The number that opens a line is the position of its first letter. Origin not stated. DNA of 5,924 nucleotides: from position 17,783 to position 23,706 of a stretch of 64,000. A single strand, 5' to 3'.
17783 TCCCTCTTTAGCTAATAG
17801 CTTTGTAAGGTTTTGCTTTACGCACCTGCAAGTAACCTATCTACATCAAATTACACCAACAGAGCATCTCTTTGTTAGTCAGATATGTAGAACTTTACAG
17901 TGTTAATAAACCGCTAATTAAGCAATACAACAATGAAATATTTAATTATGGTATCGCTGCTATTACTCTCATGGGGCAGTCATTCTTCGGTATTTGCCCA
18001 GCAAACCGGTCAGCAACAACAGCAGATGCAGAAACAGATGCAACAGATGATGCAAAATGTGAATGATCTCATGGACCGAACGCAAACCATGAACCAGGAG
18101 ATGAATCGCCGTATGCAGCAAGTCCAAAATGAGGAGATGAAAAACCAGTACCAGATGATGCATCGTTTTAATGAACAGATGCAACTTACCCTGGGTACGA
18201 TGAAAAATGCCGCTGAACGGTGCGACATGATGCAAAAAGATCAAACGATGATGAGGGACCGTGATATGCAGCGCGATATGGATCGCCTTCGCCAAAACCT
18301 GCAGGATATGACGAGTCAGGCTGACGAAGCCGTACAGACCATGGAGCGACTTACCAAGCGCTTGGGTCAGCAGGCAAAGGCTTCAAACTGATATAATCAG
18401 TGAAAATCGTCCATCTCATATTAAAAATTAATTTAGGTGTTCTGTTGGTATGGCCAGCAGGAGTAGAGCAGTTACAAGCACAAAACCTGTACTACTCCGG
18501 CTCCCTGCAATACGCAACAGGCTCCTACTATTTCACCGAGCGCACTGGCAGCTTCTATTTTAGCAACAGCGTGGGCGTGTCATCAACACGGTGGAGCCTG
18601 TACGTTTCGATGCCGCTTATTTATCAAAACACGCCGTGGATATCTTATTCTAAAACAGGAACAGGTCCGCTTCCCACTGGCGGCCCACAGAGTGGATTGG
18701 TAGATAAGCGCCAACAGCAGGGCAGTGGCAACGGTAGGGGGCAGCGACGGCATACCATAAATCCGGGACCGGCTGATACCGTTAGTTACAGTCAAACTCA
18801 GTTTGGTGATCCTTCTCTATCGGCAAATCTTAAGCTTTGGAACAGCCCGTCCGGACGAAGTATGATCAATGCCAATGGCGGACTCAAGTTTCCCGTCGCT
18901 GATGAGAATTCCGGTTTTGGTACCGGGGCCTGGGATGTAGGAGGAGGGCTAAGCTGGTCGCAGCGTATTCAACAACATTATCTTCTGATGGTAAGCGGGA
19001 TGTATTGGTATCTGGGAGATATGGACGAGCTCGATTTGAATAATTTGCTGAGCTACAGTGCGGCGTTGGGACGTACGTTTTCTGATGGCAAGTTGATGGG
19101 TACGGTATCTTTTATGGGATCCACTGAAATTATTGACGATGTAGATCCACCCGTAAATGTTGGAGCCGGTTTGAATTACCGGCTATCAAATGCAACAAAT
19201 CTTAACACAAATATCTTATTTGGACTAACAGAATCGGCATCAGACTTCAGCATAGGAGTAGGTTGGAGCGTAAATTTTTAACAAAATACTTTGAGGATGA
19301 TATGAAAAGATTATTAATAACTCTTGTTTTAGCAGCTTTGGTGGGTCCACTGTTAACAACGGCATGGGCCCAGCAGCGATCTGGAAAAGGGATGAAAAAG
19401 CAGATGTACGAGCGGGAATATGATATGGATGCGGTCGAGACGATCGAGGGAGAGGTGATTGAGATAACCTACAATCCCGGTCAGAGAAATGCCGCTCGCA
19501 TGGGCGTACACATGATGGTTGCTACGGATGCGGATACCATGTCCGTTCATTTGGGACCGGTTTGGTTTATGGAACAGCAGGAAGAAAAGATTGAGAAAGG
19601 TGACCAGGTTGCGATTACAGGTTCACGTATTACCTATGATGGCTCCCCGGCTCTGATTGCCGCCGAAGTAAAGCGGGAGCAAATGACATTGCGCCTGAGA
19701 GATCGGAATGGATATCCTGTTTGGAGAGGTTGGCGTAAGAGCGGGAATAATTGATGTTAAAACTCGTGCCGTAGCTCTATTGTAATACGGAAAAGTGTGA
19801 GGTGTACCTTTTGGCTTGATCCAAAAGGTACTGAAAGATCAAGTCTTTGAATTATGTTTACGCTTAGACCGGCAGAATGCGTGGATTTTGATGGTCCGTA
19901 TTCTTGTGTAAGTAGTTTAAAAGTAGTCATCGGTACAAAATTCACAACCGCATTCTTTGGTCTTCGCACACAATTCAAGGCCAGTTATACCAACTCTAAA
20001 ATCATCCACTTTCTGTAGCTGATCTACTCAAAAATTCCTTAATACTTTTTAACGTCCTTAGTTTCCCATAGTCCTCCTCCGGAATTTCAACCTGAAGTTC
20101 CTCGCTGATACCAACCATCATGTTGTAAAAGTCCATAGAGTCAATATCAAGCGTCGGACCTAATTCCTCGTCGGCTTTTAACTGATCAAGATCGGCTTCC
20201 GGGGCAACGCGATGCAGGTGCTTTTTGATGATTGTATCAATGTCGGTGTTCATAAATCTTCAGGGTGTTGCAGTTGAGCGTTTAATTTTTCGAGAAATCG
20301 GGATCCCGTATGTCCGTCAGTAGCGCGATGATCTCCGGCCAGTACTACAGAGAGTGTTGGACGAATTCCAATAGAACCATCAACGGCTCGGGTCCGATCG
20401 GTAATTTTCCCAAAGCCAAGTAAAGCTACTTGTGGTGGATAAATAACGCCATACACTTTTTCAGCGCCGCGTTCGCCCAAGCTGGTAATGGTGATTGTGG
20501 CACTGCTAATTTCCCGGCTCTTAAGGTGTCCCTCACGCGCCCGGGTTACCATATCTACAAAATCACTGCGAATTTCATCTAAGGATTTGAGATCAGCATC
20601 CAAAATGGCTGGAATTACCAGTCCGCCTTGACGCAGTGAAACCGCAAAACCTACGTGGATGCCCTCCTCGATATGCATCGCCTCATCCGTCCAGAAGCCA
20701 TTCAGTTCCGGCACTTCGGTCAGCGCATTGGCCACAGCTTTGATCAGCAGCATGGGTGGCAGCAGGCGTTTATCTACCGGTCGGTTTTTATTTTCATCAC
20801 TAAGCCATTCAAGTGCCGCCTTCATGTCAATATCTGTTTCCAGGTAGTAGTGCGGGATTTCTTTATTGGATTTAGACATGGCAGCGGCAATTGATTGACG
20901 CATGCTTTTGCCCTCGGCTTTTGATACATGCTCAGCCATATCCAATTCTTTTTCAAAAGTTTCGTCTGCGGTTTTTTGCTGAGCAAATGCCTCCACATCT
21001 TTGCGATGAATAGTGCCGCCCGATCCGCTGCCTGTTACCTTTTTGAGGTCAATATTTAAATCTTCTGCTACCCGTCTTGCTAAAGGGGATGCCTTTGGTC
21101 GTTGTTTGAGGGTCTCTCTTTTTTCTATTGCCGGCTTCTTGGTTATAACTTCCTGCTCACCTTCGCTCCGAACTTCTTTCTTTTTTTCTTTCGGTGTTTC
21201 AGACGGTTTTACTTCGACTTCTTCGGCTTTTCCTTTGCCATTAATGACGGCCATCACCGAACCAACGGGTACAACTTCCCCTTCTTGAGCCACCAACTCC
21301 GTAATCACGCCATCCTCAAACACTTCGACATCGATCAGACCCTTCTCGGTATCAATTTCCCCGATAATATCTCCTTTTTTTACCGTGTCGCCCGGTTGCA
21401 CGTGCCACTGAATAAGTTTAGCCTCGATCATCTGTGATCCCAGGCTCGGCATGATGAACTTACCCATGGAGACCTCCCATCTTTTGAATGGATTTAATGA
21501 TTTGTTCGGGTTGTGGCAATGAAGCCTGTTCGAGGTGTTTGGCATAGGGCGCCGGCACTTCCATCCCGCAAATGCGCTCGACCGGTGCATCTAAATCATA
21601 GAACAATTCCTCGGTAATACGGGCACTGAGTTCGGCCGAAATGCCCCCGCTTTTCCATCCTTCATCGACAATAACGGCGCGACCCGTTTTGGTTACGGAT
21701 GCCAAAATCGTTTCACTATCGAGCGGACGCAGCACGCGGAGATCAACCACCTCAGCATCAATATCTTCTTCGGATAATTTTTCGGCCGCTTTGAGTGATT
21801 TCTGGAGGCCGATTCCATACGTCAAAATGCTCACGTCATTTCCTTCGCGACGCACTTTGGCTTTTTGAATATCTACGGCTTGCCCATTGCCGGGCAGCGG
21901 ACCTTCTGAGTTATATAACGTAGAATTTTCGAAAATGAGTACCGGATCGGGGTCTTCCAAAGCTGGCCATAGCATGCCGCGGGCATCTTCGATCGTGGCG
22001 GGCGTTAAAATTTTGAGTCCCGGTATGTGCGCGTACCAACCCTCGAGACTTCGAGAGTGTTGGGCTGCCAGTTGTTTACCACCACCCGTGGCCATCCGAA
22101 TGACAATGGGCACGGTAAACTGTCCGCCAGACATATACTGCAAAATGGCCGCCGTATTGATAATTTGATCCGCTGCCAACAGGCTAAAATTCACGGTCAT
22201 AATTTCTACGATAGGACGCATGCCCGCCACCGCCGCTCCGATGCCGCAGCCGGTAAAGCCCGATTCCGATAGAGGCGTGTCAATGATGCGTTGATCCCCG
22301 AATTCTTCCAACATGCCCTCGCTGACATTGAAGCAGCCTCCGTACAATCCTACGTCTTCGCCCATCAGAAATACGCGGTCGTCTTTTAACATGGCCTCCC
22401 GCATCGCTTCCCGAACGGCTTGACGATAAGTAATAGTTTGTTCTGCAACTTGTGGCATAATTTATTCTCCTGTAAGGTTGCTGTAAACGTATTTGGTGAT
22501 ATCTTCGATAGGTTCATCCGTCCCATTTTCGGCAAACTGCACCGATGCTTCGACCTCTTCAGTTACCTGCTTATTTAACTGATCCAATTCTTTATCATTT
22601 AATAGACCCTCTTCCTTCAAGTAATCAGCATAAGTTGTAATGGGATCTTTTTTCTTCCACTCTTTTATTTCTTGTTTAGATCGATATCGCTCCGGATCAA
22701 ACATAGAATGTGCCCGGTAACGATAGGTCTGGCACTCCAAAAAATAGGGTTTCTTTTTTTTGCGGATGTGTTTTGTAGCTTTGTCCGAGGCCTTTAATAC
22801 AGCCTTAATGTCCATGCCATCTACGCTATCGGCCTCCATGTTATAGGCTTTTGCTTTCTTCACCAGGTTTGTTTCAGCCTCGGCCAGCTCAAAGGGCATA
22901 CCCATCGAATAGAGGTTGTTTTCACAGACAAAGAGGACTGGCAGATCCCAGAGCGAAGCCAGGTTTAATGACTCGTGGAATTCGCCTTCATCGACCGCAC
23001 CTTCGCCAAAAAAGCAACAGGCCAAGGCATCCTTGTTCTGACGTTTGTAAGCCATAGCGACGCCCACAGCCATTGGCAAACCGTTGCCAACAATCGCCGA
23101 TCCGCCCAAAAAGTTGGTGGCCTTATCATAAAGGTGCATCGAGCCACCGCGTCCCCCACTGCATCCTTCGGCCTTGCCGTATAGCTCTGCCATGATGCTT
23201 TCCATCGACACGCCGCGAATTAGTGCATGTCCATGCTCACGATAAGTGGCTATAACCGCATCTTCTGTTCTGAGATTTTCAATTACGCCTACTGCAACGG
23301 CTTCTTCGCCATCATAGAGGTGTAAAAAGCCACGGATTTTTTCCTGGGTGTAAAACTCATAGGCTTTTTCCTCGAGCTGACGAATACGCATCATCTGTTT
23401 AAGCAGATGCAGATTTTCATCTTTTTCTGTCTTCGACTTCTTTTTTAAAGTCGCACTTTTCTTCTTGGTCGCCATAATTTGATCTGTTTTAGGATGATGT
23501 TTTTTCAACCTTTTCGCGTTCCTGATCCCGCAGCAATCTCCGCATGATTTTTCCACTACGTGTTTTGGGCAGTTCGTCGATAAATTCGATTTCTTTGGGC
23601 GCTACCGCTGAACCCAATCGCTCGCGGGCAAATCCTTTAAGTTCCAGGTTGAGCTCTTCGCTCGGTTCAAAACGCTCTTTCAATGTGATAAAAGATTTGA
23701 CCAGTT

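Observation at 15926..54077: Recurrent 15-bp palindrome TAGGrA-N3-TyCyTA upstream of ten or more transcription units: a candidate stress regulon operator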

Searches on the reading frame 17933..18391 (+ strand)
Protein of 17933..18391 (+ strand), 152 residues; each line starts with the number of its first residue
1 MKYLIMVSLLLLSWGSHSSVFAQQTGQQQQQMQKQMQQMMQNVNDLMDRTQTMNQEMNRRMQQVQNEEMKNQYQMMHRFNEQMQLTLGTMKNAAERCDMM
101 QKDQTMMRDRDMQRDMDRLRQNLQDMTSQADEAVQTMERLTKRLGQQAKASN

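Call 7: search_protein_families(library=pfam, proteins=[window:17933-18391:+])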
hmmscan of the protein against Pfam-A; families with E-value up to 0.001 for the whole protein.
window:17933-18391:+ (152 aa): 0 families

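Call 37: search_protein_families(library=pfam, proteins=[window:17933-18391:+], max_evalue=0.01)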
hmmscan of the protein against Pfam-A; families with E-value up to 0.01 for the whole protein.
window:17933-18391:+ (152 aa): 1 family
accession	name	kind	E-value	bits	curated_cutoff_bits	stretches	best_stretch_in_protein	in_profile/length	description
PF06103.16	DUF948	-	0.0014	19.2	37.2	1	22-65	28-71/89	Bacterial protein of unknown function (DUF948)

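Call 71: search_protein_families(library=ncbifam, proteins=[window:17933-18391:+], max_evalue=0.00001)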
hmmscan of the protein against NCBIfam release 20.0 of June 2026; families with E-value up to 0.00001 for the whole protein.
window:17933-18391:+ (152 aa): 0 families

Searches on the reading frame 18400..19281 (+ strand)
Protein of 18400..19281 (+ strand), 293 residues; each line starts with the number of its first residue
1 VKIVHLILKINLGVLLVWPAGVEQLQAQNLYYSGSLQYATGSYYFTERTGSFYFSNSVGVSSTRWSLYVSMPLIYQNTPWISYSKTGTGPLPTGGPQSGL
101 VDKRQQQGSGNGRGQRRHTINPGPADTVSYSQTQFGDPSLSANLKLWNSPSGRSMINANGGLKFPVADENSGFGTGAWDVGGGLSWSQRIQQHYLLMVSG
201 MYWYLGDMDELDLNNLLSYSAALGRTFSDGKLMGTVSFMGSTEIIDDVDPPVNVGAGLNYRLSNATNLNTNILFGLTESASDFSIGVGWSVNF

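Call 7: search_protein_families(library=pfam, proteins=[window:18400-19281:+])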
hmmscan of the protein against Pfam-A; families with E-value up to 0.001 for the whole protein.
window:18400-19281:+ (293 aa): 2 families
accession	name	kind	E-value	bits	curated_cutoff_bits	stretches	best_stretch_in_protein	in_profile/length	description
PF13557.12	Phenol_MetA_deg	-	3.7e-12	47.2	22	1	116-293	63-242/242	Putative MetA-pathway of phenol degradation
PF03769.21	Attacin_C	-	0.00062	20.5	28.8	0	137-188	71-118/120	Attacin, C-terminal region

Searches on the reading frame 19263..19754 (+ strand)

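Call 7: search_protein_families(library=pfam, proteins=[window:19263-19754:+])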
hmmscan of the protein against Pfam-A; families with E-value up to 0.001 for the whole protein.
window:19263-19754:+ (163 aa): 0 families

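Call 37: search_protein_families(library=pfam, proteins=[window:19263-19754:+], max_evalue=0.01)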
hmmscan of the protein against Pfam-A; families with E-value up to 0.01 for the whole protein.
window:19263-19754:+ (163 aa): 1 family
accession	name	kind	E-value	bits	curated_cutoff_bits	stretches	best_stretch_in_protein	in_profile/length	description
PF06068.19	TIP49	-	0.0048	16.6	23.8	1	58-119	115-180/347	TIP49 P-loop domain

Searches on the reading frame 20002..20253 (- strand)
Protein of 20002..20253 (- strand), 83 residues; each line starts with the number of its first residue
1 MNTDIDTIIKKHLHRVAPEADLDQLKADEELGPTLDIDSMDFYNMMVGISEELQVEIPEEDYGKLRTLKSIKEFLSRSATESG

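Call 37: search_protein_families(library=pfam, proteins=[window:20002-20253:-], max_evalue=0.01)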
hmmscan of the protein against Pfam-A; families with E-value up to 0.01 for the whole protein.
window:20002-20253:- (83 aa): 1 family
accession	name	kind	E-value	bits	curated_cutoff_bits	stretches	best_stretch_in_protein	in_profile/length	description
PF00550.31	PP-binding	-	3.8e-05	24.3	20.8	1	21-75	14-67/67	Phosphopantetheine attachment site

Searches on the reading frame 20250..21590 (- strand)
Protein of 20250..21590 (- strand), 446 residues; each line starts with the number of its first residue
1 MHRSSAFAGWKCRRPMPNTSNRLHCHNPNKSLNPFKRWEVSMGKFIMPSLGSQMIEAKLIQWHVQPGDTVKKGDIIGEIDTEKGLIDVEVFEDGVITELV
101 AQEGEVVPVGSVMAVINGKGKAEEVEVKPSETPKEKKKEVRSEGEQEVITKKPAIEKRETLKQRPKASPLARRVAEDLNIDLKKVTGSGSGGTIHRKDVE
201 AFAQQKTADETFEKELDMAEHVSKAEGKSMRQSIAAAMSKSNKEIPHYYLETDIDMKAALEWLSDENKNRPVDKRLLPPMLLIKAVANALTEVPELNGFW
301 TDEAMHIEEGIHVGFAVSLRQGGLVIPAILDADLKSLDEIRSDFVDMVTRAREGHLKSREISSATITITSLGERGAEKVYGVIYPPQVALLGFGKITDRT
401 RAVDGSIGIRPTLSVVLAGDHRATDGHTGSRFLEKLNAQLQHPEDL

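Call 7: search_protein_families(library=pfam, proteins=[window:20250-21590:-])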
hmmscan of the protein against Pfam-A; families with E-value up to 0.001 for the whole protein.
window:20250-21590:- (446 aa): 4 families
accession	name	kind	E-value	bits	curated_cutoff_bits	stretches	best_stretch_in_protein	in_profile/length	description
PF00198.28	2-oxoacid_dh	-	1.3e-56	192.1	23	1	226-445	8-229/232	2-oxoacid dehydrogenases acyltransferase (catalytic domain)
PF00364.28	Biotin_lipoyl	-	2.9e-13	49.9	22.1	1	45-116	3-73/73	Biotin-requiring enzyme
PF02817.22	E3_binding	-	4.3e-13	49.7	23.7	1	165-200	1-36/36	e3 binding domain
PF13533.13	Biotin_lipoyl_2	-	2.7e-05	24.3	29.8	1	56-80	8-32/32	Biotin-lipoyl like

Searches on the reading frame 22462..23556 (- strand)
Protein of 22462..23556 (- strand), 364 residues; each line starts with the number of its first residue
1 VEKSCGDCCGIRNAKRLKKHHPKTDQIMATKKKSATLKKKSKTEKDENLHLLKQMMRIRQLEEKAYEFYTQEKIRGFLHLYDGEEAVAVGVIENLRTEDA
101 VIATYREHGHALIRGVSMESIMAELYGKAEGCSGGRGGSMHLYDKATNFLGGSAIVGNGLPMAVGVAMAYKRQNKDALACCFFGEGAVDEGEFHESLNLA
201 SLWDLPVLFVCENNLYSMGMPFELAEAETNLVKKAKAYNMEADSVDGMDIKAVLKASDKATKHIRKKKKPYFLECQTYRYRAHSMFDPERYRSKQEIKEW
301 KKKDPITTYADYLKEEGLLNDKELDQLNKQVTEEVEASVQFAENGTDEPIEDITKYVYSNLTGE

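Call 7: search_protein_families(library=pfam, proteins=[window:22462-23556:-])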
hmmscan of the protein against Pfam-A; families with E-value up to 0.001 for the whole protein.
window:22462-23556:- (364 aa): 3 families
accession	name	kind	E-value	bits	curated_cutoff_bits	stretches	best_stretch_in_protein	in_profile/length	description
PF00676.26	E1_dh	-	5.7e-89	298.5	22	1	54-345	2-294/300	Dehydrogenase E1 component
PF00456.26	Transketolase_N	-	0.00015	21.3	22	1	157-277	115-243/334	Transketolase, thiamine diphosphate binding domain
PF02775.26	TPP_enzyme_C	-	0.00017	21.8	21.9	1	146-274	18-150/151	Thiamine pyrophosphate enzyme, C-terminal TPP binding domain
